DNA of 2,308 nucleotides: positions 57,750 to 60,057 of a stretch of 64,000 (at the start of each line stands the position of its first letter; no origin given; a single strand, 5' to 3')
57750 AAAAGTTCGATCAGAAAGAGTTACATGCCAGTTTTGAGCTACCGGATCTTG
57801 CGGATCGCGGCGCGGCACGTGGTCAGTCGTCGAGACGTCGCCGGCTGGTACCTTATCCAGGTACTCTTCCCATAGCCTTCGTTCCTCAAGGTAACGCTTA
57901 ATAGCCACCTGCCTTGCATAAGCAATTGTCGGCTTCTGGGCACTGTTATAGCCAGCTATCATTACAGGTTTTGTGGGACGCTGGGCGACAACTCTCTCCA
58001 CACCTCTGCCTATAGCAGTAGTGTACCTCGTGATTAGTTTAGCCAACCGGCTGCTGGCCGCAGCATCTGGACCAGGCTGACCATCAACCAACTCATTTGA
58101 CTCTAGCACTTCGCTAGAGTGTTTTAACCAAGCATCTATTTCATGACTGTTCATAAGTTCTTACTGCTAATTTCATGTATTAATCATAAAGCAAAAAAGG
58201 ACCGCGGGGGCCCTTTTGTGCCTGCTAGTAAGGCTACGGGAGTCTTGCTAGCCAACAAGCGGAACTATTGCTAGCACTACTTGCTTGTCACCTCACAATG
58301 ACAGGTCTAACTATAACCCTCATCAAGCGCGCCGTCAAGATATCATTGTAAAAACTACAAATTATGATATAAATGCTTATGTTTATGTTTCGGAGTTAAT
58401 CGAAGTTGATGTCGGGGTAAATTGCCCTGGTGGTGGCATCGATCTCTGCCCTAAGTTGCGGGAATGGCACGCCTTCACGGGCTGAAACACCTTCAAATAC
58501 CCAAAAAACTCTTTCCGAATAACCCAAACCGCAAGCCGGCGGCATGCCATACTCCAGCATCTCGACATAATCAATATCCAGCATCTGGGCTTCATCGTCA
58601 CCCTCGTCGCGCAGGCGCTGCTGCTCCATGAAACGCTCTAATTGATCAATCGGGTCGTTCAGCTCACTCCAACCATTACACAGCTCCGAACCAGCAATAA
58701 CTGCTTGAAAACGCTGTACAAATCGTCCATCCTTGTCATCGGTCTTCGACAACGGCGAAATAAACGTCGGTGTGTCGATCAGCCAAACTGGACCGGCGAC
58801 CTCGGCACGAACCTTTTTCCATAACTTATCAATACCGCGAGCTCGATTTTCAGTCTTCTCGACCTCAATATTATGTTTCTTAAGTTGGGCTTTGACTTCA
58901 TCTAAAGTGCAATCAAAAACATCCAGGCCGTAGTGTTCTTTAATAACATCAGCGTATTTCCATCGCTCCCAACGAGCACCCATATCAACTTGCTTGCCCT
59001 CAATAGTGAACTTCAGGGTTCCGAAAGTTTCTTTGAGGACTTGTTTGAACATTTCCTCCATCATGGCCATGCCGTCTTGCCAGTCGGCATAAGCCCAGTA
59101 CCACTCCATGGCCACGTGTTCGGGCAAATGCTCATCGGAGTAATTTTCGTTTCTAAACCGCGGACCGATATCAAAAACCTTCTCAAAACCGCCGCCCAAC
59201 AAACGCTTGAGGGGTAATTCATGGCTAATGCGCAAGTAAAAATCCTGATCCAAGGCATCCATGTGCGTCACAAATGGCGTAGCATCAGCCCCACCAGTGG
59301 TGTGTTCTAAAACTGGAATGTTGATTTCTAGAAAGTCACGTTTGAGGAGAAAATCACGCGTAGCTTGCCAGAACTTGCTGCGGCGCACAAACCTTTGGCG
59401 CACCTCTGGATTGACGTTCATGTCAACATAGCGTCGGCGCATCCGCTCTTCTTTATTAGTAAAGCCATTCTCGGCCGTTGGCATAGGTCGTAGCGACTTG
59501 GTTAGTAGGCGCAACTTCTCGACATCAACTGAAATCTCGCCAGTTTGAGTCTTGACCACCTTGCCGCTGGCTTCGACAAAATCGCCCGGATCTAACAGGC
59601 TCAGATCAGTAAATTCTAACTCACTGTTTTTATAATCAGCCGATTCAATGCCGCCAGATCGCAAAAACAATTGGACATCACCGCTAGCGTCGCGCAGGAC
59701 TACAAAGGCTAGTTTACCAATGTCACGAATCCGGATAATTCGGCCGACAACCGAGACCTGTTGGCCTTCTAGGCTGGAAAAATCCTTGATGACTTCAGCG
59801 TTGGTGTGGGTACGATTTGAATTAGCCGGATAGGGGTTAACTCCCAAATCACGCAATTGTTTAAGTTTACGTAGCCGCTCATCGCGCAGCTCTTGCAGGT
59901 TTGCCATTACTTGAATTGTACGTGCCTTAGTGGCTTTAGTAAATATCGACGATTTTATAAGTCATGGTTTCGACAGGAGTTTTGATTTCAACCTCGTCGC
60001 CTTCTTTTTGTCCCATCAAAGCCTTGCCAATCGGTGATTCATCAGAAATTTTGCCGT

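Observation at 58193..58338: Promoter, ~110-nt structured leader with triple CTAGCA motif, and terminator directly upstream of an orphan gene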

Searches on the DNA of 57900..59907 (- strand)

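Call 4: search_rna_families(source=window, start=57900, end=58600, threshold=evalue, max_evalue=10, show_alignments=3)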
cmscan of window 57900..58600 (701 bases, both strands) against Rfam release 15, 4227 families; matches with E-value up to 10: 3.
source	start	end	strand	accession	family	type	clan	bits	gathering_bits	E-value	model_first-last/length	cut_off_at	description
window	58356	58412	+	RF01605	plasmodium_snoR30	Gene; snRNA; snoRNA; CD-box;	-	18.5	43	6.7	1-74/74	no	small nucleolar RNA snoR30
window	58214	58237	-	RF02519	ToxI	Gene; antitoxin;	-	18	50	1.6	9-34/34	no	ToxI antitoxin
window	58165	58196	-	RF02054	STnc420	Gene; sRNA;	-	15.7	70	5.6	1-58/58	no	Salmonella enterica sRNA STnc420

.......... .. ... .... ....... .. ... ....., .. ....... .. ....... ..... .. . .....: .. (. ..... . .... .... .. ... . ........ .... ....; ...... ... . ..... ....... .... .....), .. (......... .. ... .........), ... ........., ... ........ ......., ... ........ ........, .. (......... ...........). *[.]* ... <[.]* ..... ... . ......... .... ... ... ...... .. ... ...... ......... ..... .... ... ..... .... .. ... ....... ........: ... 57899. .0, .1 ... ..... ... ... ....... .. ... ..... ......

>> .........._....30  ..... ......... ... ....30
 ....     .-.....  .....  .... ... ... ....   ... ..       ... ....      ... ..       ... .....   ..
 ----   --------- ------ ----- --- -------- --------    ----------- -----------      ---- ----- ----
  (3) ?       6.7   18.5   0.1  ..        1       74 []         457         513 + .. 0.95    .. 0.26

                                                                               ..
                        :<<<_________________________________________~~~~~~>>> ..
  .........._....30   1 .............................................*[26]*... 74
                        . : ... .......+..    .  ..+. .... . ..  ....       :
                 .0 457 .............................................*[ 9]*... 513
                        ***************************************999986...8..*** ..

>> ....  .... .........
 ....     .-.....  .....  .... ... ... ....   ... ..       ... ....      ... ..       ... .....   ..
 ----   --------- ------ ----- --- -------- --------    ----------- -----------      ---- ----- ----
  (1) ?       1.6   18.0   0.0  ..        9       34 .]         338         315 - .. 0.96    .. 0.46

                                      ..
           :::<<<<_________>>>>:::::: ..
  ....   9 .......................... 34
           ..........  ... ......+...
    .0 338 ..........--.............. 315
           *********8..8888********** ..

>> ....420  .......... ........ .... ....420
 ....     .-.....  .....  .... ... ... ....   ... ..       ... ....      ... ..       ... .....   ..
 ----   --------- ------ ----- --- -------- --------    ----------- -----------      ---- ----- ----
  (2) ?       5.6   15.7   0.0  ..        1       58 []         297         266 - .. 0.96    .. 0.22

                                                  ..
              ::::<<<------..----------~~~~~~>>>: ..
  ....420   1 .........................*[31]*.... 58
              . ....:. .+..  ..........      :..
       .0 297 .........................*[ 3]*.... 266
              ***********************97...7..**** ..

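Call 48: build_rna_model(alignment_id=A3)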
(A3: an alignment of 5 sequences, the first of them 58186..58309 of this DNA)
Model R1 built from alignment A3 (5 sequences, 126 columns); structure: RNAalifold consensus.
model positions 125; base pairs 46; branch points 3; effective number of sequences 0.96; information 0.59 bits per position. Calibrated on 0.2 Mb of random sequence (short: E-values are rough).
structure used (alignment columns):
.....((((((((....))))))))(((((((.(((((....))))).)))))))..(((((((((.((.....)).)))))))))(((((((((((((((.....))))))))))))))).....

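Call 51: search_with_rna_model(model_id=R1, sources=[window, L001, L002, L003, L004, L005, L006, L007, L008, L009, L010, L011, L012, L013, L014, L015, L016, L017, L018, L019, L020, L021, L022, L023, L024, L025, L026, L027, L028, L029, L030, L031, L032, L033, L034, L035, L036, L037, L038, L039, L040, L041, L042, L043, L044, L045, L046, L047, L048, L049, L050, L051, L052, L053, L054, L055, L056, L057, L058, L059, L060, L061, L062, L063, L064, L065, L066, L067, L068, L069, L070, L071, L072, L073, L074, L075, L076, L077, L078, L079, L080, L082, L083, L084, L085, L086, L087, L088, L089, L092, L093, L094, L095, L096, L097, L098, L110, L127, L128], max_evalue=10)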
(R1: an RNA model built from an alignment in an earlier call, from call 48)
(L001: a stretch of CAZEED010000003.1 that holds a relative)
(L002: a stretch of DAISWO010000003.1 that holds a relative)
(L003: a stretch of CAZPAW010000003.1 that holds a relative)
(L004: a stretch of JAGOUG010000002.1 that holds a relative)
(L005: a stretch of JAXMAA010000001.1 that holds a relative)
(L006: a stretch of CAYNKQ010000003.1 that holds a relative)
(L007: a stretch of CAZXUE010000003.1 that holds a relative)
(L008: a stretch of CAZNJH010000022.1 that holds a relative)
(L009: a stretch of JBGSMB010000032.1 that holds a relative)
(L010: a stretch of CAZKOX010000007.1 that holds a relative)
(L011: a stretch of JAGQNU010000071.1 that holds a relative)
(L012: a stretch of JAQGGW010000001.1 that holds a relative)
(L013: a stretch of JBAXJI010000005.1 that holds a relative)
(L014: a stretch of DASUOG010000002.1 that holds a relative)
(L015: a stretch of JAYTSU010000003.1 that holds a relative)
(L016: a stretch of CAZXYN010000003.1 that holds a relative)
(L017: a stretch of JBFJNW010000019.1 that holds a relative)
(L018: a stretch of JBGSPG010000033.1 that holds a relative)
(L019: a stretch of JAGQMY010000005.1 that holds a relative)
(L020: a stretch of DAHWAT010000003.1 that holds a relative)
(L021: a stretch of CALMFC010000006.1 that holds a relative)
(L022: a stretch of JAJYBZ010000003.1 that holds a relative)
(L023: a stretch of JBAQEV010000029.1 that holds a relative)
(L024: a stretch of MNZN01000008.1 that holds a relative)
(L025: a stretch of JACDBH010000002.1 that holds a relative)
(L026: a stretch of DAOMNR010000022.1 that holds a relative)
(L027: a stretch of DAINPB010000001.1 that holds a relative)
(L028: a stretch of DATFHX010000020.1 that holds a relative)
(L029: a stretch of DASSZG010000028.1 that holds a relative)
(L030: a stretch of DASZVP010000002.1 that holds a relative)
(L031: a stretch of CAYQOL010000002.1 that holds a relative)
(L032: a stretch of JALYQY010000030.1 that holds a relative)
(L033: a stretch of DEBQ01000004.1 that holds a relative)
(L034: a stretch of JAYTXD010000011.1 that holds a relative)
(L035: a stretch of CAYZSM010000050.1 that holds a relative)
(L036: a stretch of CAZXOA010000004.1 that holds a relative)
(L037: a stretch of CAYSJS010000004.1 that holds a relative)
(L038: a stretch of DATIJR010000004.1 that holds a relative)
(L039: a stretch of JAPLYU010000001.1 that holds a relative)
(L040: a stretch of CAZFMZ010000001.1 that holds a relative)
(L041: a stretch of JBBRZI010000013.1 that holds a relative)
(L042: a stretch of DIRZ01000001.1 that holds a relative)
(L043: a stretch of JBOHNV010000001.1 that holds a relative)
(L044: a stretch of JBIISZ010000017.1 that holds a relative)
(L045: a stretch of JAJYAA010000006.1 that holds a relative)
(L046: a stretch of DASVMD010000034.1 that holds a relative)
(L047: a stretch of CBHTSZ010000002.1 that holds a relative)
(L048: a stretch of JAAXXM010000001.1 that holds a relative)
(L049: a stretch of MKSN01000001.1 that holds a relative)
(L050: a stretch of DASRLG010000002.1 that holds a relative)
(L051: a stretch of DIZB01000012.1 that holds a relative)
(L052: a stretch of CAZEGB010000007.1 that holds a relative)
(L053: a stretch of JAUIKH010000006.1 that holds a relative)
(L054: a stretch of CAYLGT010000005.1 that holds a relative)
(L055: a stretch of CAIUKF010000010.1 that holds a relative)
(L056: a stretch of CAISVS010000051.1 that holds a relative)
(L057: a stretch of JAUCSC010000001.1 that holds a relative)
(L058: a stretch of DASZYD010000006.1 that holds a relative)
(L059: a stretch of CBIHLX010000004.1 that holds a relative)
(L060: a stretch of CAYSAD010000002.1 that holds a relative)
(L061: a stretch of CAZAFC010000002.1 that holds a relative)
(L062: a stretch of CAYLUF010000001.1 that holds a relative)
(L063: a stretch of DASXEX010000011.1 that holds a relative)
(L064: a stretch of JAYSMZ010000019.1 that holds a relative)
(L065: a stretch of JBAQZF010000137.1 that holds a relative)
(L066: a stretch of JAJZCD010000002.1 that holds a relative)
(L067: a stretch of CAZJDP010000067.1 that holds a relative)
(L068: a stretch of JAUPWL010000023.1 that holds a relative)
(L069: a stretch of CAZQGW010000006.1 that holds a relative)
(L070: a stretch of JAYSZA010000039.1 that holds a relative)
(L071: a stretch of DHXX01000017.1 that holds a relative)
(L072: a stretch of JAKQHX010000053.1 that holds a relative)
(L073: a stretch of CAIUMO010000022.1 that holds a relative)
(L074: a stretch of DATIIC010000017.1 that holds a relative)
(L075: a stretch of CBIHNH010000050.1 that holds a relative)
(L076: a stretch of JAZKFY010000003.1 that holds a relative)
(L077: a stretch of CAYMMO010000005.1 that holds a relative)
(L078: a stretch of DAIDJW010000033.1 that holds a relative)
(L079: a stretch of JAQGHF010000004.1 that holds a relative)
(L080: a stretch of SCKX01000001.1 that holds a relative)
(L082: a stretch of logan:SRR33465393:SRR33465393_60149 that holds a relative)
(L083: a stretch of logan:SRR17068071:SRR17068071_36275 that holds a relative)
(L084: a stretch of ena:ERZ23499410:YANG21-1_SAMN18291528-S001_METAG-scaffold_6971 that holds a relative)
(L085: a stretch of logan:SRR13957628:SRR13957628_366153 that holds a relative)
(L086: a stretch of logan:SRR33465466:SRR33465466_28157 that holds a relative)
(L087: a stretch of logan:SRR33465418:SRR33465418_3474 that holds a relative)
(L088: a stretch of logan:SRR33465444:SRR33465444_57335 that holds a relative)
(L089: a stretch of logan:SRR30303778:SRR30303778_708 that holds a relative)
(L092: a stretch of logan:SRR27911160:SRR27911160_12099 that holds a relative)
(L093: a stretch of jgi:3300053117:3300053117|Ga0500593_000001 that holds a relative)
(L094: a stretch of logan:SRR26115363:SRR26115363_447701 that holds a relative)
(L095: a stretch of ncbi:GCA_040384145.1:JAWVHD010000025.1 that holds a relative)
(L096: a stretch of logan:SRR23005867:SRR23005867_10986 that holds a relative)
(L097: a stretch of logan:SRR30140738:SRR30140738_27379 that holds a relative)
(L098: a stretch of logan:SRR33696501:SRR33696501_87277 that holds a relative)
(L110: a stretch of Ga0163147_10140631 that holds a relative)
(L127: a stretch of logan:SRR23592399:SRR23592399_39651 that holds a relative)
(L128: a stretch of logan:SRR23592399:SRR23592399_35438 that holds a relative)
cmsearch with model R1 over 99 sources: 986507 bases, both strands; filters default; matches with E-value up to 10: 16.
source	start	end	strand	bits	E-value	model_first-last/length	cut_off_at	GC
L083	7568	7692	+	129.6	9e-31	1-125/125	no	0.54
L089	2112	2236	+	127.4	3.3e-30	1-125/125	no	0.49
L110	359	482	-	127.3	3.5e-30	1-125/125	no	0.44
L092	2002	2124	+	125.4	1.1e-29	1-125/125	no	0.54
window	58184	58309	-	114.7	6.2e-27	1-125/125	no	0.5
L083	7586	7699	-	33.9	4.4e-06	1-125/125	no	0.55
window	58167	58291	+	25.4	0.00068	1-125/125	no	0.46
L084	4633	4776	+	24.3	0.0013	1-125/125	no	0.54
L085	1657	1800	+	24.3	0.0013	1-125/125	no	0.54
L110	364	398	+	22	0.005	86-120/125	no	0.43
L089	2197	2231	-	16.9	0.11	86-120/125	no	0.4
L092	2085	2119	-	13.6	0.74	86-120/125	no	0.49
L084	4737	4771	-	13.4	0.84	86-120/125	no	0.46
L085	1761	1795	-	13.4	0.84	86-120/125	no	0.46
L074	7711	7849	+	11.5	2.6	1-125/125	no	0.55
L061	2174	2194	+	11.3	2.9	61-81/125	no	0.71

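Call 65: search_rna_families(sources=[L083, L089, L092, L086, L093], threshold=gathering)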
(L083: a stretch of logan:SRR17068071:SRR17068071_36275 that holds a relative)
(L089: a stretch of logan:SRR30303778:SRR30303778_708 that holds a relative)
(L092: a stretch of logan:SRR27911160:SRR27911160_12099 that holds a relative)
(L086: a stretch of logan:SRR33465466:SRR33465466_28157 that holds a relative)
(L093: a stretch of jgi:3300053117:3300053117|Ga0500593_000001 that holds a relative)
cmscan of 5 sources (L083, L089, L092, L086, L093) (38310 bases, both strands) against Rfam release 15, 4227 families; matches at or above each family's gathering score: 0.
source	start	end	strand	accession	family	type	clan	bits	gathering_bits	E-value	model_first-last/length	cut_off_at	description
